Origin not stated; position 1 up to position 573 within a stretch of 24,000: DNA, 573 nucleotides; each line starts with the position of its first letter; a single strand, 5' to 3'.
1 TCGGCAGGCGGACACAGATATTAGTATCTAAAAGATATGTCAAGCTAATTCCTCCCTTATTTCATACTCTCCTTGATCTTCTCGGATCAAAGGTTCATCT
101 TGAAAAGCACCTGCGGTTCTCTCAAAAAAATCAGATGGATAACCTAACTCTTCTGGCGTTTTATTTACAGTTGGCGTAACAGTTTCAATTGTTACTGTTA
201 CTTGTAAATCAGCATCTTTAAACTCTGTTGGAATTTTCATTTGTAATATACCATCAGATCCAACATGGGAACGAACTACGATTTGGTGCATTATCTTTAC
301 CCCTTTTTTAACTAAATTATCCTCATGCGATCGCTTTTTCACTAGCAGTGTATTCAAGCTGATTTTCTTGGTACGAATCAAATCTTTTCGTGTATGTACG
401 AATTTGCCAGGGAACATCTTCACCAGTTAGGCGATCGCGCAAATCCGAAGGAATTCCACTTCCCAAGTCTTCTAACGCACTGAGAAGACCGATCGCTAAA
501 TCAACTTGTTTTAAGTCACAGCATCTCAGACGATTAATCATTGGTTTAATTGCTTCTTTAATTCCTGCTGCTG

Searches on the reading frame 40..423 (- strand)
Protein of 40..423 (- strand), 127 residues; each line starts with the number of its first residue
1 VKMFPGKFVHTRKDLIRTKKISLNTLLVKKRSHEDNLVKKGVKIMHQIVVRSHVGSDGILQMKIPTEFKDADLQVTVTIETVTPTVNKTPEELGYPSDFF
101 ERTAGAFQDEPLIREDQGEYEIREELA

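Call 43: search_protein_families(library=pfam, proteins=[window:40-423:-], max_evalue=0.01)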
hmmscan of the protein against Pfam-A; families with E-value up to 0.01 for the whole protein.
window:40-423:- (127 aa): 0 families
